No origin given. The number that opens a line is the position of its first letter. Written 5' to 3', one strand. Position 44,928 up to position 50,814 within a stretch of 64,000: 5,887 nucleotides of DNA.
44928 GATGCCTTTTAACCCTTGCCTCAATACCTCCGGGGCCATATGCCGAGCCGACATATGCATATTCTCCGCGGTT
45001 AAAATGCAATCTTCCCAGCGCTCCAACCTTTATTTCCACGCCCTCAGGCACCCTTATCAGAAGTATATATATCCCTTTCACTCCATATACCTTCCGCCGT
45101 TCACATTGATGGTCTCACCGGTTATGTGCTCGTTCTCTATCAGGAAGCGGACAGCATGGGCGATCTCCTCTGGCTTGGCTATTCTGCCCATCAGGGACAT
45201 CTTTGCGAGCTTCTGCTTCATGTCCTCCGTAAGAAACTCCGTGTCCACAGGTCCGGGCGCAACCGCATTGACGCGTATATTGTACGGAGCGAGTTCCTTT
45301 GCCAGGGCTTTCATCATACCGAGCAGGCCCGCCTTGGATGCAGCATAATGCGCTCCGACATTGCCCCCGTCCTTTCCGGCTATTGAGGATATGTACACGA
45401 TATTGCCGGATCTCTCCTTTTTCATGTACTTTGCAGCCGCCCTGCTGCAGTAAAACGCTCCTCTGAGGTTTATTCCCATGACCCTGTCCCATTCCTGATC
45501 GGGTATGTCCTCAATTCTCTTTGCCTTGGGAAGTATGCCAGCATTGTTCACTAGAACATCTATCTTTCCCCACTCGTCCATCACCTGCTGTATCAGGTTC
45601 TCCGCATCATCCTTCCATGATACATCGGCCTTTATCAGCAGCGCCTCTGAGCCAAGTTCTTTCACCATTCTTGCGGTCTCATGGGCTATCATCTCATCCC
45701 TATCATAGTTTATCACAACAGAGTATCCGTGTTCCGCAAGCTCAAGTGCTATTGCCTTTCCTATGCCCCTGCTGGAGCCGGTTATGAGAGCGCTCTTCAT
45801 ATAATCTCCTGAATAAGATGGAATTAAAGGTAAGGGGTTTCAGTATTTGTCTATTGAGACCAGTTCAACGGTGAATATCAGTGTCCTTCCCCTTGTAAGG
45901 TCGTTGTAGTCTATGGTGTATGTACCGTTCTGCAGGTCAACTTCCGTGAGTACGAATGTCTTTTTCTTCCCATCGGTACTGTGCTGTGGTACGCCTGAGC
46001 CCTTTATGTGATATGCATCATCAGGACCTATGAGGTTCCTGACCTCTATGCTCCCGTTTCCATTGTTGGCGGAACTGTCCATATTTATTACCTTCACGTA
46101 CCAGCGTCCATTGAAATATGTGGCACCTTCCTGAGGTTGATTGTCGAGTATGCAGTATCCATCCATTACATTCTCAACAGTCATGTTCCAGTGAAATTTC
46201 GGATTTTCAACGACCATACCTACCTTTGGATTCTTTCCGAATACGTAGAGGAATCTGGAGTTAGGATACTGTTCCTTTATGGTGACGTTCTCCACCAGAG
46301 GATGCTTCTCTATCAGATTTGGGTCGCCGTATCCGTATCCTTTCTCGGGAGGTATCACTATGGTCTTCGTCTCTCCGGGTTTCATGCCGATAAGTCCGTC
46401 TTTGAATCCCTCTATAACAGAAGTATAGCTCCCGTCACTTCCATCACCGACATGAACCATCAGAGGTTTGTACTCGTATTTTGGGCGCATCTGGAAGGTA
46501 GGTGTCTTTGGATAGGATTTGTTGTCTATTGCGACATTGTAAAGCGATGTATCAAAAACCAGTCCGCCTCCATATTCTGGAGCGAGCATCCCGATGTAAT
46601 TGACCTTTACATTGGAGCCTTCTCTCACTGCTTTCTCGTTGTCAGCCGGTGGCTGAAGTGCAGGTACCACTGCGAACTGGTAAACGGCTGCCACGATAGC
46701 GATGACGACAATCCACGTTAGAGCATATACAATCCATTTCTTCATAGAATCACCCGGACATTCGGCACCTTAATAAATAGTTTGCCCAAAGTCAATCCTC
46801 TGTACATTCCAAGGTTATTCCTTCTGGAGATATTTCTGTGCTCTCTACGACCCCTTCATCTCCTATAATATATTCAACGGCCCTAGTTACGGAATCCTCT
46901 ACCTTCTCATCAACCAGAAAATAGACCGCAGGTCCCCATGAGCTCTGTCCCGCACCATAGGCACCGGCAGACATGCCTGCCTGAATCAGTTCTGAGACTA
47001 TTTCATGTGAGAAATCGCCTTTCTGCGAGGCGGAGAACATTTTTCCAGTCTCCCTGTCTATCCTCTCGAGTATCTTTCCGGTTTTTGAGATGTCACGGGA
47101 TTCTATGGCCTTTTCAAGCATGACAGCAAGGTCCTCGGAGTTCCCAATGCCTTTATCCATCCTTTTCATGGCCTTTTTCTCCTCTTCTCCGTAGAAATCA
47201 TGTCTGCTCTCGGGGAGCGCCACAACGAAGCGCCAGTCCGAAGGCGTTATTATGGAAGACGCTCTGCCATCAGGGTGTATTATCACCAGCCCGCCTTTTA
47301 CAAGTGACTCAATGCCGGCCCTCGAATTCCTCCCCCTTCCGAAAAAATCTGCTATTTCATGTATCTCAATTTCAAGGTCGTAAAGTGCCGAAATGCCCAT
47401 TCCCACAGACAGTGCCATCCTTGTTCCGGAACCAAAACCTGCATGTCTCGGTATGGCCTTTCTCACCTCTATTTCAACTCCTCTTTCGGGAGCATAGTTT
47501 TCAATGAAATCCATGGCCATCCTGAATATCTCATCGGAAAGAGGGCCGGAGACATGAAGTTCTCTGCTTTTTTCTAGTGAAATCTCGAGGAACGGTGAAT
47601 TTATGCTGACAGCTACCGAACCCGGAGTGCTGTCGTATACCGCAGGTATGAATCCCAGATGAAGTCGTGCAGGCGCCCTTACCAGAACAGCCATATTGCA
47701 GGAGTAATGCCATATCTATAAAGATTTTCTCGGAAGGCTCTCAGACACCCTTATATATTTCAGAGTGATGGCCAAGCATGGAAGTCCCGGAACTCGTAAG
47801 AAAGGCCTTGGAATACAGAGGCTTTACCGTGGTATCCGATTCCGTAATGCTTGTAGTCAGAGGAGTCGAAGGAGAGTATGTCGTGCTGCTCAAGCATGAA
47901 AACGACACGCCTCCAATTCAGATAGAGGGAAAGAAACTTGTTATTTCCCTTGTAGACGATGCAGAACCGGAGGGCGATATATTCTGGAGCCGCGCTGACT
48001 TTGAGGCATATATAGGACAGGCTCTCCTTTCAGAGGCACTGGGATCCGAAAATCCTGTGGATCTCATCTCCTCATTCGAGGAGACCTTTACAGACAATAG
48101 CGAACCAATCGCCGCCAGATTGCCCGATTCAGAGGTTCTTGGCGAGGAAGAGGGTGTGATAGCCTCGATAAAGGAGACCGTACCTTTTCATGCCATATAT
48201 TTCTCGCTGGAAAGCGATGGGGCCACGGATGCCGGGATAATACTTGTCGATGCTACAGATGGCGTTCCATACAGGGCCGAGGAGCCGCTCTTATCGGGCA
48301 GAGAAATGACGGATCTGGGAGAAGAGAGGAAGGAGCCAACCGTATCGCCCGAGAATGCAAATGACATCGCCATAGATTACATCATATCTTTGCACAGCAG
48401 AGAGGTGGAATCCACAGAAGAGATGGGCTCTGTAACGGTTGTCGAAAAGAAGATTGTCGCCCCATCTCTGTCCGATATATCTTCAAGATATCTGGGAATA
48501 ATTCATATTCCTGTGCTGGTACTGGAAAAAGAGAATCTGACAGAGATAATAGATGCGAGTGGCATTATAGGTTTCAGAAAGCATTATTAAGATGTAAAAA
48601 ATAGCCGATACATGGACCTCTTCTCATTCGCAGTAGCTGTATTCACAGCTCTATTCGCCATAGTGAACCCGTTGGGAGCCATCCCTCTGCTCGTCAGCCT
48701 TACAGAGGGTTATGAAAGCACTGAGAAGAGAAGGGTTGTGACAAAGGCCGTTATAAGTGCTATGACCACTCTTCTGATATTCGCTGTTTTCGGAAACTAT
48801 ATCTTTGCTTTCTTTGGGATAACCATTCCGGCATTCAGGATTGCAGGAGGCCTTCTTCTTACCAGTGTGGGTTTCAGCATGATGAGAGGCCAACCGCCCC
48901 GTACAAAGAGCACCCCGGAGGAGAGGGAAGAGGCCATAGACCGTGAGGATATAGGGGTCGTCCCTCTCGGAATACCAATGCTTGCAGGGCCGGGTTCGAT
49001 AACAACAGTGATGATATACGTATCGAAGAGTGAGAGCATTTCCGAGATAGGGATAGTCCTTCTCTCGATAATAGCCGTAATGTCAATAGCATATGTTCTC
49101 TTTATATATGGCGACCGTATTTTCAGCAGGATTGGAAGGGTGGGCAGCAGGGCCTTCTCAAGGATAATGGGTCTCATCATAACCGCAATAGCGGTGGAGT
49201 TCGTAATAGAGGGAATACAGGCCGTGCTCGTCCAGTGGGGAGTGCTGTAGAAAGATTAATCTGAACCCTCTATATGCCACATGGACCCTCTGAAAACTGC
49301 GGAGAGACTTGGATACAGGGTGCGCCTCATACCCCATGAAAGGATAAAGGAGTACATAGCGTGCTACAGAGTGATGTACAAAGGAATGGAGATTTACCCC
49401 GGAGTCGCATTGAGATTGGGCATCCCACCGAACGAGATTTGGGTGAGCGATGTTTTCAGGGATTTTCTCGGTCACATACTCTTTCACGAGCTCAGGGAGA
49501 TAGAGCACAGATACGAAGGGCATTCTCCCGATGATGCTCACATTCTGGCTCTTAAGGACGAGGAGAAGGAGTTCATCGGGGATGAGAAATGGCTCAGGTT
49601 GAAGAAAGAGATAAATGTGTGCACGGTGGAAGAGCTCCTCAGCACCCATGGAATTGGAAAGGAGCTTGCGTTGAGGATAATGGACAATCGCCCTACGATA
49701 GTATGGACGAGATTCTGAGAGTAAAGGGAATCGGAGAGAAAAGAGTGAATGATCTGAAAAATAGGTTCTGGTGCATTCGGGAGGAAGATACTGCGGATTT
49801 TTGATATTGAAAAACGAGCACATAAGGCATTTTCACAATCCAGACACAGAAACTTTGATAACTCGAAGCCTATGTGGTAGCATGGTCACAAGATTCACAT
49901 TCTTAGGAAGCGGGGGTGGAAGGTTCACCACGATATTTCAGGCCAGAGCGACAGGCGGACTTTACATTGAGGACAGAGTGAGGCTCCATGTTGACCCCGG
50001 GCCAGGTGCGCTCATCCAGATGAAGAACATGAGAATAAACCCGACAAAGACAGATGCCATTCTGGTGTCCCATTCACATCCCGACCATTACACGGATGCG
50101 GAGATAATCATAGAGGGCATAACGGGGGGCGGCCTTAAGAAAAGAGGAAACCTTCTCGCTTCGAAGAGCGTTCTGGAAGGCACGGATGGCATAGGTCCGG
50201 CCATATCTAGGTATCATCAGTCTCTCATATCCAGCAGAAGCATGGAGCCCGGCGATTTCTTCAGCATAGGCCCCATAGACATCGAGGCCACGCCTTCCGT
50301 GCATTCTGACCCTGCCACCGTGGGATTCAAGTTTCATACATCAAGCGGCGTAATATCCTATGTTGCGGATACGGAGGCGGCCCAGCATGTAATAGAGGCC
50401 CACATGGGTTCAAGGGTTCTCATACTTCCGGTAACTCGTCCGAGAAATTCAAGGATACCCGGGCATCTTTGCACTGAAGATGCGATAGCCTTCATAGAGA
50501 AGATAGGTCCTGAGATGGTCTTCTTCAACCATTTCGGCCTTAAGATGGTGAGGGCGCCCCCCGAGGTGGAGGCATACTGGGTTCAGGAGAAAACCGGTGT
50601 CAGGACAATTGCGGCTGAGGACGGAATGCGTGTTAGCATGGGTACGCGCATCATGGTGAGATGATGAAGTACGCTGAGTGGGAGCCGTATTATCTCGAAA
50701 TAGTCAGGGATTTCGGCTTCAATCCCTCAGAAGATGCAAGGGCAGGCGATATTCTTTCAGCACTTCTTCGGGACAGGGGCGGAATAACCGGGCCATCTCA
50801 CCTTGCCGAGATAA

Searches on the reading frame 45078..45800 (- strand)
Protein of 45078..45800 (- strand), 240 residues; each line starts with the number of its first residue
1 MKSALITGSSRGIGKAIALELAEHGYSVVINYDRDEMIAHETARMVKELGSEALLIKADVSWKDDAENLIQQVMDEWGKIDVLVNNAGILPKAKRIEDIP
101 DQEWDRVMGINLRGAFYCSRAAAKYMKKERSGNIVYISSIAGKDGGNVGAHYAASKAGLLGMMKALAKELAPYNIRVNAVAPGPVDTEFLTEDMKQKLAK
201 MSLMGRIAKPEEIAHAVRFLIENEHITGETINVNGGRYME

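Call 27: search_protein_families(library=pfam, proteins=[window:45078-45800:-], max_evalue=0.001)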
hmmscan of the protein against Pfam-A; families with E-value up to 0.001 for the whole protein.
window:45078-45800:- (240 aa): 5 families
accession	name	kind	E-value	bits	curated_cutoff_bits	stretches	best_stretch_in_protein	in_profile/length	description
PF13561.12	adh_short_C2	-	2e-66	224.4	27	1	10-236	5-234/236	Enoyl-(Acyl carrier protein) reductase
PF00106.31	adh_short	-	8.6e-64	215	26.6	1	2-195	1-192/195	short chain dehydrogenase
PF08659.16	KR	-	6.7e-15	55.9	22.6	1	4-164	3-161/180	KR domain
PF23441.1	SDR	-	5.6e-09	36.2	27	1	5-238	11-256/258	SDR-like rossmann domain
PF01370.27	Epimerase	-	0.00014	21.8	20.9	1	4-146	1-124/240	NAD dependent epimerase/dehydratase family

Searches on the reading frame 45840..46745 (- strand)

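Call 28: search_protein_families(library=pfam, proteins=[window:45840-46745:-], max_evalue=0.001)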
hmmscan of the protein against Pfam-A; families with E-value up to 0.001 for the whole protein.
window:45840-46745:- (301 aa): 1 family
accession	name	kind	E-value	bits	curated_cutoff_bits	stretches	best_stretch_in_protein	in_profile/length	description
PF00254.34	FKBP_C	-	4.3e-11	43.4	21.1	1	38-140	3-74/94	FKBP-type peptidyl-prolyl cis-trans isomerase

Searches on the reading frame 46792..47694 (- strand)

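Call 28: search_protein_families(library=pfam, proteins=[window:46792-47694:-], max_evalue=0.001)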
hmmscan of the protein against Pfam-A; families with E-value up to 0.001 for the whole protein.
window:46792-47694:- (300 aa): 2 families
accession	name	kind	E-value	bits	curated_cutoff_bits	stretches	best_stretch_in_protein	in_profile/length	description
PF00288.32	GHMP_kinases_N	-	2.3e-09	37.8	22.3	1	60-122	6-67/87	GHMP kinases N terminal domain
PF08544.19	GHMP_kinases_C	-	2.1e-05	25.3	21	1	195-273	3-79/85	GHMP kinases C terminal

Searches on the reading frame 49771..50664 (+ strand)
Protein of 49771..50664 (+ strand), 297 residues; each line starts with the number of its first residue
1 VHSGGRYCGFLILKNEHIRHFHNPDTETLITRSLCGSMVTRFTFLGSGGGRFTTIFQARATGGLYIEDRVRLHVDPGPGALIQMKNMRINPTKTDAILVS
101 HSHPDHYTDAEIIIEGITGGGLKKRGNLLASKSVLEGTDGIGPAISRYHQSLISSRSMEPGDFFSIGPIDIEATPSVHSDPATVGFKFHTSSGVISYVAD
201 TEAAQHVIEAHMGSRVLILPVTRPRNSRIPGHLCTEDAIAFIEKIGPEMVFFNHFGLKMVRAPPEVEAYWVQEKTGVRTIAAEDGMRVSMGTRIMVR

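Call 28: search_protein_families(library=pfam, proteins=[window:49771-50664:+], max_evalue=0.001)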
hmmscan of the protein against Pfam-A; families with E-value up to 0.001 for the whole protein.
window:49771-50664:+ (297 aa): 2 families
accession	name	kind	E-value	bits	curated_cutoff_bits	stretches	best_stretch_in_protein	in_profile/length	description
PF12706.13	Lactamase_B_2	-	7.7e-25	88.1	27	1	71-255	2-200/200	Beta-lactamase superfamily domain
PF13483.12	Lactamase_B_3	-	5.1e-06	27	24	1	70-251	17-157/160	Beta-lactamase superfamily domain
